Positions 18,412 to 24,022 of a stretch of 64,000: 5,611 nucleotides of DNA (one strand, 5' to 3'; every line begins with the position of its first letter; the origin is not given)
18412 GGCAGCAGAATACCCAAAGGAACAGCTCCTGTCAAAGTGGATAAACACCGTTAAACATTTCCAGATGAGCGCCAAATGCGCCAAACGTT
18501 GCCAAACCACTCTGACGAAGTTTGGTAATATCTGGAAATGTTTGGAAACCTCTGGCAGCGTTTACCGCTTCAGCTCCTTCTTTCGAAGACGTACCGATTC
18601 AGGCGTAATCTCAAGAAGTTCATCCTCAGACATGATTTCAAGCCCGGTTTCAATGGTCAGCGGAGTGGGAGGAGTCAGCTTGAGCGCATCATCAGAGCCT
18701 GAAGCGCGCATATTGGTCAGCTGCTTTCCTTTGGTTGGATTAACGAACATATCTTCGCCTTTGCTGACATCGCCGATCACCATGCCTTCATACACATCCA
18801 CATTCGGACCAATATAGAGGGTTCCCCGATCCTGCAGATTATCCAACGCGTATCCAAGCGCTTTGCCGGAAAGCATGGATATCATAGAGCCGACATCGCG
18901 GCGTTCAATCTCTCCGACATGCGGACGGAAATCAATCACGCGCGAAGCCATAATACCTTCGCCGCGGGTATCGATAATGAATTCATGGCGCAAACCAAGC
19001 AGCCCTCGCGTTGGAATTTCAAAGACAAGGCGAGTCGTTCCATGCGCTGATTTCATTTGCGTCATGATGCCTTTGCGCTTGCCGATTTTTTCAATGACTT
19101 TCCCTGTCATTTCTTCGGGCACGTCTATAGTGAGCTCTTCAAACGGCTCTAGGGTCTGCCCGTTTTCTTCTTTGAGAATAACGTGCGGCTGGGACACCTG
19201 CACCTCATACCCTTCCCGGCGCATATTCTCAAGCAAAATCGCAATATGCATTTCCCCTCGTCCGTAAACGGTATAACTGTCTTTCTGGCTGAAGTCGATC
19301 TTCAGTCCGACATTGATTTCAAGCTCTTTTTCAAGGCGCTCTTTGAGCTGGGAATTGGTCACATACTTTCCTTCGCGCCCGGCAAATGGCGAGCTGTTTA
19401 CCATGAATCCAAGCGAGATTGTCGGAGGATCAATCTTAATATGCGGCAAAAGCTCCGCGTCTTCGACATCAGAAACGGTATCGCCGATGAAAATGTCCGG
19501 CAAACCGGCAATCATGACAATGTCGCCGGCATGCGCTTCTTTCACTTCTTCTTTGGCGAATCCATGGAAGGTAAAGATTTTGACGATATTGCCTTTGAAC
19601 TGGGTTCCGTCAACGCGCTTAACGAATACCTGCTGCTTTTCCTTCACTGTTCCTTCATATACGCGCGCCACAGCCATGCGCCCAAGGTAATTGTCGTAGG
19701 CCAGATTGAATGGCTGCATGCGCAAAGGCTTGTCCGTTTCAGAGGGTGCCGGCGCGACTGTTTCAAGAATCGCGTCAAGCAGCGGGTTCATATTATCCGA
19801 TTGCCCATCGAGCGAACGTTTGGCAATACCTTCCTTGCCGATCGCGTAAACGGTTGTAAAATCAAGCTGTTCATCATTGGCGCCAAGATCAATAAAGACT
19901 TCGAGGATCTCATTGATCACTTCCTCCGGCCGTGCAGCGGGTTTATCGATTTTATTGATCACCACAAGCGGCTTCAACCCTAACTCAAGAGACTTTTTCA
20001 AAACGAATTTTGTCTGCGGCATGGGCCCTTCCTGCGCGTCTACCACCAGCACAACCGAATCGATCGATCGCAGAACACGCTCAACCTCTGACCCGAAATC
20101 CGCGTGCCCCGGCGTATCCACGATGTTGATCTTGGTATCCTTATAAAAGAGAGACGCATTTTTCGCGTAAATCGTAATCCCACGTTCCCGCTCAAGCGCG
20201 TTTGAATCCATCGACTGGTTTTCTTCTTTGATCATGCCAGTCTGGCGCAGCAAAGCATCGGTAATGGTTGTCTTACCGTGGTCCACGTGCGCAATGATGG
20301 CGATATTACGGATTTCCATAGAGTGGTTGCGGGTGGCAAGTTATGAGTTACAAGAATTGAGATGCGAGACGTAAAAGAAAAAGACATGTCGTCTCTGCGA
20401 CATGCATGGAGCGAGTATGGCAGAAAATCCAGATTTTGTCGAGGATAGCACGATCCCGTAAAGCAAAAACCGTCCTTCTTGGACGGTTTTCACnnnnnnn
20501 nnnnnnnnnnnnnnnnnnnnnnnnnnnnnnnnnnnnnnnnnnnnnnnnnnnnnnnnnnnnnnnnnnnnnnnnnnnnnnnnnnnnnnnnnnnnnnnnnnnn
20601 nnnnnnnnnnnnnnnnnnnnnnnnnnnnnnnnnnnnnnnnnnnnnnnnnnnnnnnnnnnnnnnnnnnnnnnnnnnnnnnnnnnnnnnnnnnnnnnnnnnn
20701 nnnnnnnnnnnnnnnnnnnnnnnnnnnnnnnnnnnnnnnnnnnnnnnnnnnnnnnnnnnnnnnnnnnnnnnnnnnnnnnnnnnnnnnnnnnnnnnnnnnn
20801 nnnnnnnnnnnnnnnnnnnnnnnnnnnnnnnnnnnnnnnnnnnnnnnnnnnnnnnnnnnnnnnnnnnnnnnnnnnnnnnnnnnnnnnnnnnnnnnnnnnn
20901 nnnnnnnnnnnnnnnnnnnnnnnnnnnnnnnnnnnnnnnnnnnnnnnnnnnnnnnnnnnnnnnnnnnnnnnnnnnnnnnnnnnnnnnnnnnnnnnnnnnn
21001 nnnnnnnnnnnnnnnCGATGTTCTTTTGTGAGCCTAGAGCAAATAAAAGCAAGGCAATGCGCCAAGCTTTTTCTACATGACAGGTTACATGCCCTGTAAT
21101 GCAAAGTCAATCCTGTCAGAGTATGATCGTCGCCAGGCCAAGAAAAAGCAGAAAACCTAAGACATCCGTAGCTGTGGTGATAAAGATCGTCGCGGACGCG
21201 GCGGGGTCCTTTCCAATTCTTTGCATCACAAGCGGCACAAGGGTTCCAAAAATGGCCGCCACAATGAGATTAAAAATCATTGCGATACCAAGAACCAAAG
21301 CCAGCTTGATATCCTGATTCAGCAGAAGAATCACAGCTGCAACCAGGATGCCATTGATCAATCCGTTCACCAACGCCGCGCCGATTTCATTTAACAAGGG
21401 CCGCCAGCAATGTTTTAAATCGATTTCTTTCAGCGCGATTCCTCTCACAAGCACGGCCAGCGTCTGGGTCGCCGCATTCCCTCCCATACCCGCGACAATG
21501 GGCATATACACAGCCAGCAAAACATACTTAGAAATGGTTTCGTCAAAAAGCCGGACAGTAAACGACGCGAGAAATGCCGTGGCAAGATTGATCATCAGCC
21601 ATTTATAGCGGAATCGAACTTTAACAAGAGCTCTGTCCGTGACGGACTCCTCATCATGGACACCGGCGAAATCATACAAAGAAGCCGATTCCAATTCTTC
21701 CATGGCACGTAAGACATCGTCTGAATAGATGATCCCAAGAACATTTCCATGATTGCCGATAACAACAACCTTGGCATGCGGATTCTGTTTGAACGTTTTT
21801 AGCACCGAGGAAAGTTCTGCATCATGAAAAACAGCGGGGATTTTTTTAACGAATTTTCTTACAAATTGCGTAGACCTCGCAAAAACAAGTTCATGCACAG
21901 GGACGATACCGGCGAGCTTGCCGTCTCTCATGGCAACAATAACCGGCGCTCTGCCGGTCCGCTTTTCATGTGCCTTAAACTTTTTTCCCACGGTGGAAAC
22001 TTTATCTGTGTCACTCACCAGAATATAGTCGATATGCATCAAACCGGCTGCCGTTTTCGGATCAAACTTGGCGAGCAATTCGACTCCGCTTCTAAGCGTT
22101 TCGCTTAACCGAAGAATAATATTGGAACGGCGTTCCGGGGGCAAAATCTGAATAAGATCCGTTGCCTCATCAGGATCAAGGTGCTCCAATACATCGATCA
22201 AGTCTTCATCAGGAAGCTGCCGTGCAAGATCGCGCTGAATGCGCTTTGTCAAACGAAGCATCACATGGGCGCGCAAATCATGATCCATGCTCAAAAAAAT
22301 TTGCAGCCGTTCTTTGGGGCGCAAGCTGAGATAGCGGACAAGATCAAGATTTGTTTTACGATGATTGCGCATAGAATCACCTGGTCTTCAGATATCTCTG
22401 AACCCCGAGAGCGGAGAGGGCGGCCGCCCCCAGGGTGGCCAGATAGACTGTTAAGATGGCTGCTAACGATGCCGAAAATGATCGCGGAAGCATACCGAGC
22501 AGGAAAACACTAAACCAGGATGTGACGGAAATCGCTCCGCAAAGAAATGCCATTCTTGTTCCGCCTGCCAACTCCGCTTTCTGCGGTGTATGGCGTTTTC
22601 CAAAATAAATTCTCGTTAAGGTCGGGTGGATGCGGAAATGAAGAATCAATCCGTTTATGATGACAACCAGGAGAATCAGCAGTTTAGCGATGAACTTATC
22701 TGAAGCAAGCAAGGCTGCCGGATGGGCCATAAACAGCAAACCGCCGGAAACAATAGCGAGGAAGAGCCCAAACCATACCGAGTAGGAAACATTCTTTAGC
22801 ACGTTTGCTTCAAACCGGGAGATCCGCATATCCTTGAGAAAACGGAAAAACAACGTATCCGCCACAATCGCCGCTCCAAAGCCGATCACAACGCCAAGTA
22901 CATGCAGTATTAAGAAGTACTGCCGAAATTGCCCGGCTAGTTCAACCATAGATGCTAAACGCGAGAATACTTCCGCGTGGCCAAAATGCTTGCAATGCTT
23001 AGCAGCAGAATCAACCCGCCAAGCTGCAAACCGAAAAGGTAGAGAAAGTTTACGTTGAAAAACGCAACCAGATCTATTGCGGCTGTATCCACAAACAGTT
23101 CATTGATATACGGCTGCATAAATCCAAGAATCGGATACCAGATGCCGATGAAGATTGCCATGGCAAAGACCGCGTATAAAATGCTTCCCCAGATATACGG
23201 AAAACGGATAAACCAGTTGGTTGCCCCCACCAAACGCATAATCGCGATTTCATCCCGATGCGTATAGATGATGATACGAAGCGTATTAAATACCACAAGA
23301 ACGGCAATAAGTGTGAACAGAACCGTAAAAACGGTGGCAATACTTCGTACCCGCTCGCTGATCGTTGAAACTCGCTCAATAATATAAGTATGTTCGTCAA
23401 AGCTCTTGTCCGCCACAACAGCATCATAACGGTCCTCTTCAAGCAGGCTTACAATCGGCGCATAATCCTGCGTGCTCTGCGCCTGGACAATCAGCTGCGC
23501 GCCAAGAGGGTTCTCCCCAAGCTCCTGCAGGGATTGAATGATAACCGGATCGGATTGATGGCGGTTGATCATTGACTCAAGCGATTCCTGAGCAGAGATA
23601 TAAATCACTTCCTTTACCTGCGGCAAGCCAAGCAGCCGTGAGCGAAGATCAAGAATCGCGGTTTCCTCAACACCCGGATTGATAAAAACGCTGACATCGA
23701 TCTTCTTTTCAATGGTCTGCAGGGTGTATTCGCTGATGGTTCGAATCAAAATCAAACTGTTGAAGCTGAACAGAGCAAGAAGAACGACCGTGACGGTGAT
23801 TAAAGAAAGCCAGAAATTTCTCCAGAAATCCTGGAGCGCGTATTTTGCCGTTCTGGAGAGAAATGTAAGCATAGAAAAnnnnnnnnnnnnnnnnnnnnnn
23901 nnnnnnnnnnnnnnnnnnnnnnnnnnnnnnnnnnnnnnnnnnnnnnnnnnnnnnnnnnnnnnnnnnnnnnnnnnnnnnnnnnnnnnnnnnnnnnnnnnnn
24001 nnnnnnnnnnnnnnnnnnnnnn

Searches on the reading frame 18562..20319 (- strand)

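Call 24: search_protein_families(library=pfam, proteins=[window:18562-20319:-], max_evalue=0.001)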
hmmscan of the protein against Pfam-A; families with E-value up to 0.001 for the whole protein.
window:18562-20319:- (585 aa): 8 families
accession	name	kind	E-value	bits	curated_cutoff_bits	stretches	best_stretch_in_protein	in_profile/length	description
PF00009.33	GTP_EFTU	-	4.3e-55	186.7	26.5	1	2-188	2-186/188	Elongation factor Tu GTP binding domain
PF21018.2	BipA_C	-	1.2e-40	138.2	23.8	1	477-584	2-109/110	TypA/BipA C-terminal domain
PF00679.30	EFG_C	-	1.4e-18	67.1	27.9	1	389-470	2-84/89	Elongation factor G C-terminus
PF03144.31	GTP_EFTU_D2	-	1.6e-13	51.3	30.3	1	213-282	1-72/73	Elongation factor Tu domain 2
PF22042.2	EF-G_D2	-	2.5e-10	40.8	27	1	204-284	7-83/84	Elongation factor G domain 2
PF01926.29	MMR_HSR1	-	8e-07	29.6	21.9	1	6-123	2-113/113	50S ribosome-binding GTPase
PF09439.16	SRPRB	-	0.00016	21.6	25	1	5-140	5-135/178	Signal recognition particle receptor beta subunit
PF02421.24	FeoB_N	-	0.00052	20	27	0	47-133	32-124/156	Ferrous iron transport protein B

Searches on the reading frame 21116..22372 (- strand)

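Call 38: search_protein_families(library=pfam, proteins=[window:21116-22372:-], max_evalue=0.00001)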
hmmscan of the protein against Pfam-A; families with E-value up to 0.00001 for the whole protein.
window:21116-22372:- (418 aa): 3 families
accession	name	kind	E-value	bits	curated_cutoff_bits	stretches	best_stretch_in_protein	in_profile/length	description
PF01769.21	MgtE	-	4e-34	118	27.6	1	290-413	1-125/125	Divalent cation transporter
PF03448.22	MgtE_N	-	6.1e-14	52.8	25.9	1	15-105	10-101/102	MgtE intracellular N domain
PF00571.33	CBS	-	1.3e-11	45.1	24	0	176-225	7-56/57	CBS domain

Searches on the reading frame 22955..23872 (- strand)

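Call 38: search_protein_families(library=pfam, proteins=[window:22955-23872:-], max_evalue=0.00001)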
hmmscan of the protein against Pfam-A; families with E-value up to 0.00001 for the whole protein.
window:22955-23872:- (305 aa): 2 families
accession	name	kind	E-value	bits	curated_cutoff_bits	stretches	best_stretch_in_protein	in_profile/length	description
PF18075.7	FtsX_ECD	-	7.4e-12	46.2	23.5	1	59-145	2-88/96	FtsX extracellular domain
PF02687.27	FtsX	-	8.6e-12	45.6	25.5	1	181-303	2-116/120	FtsX-like permease C-terminal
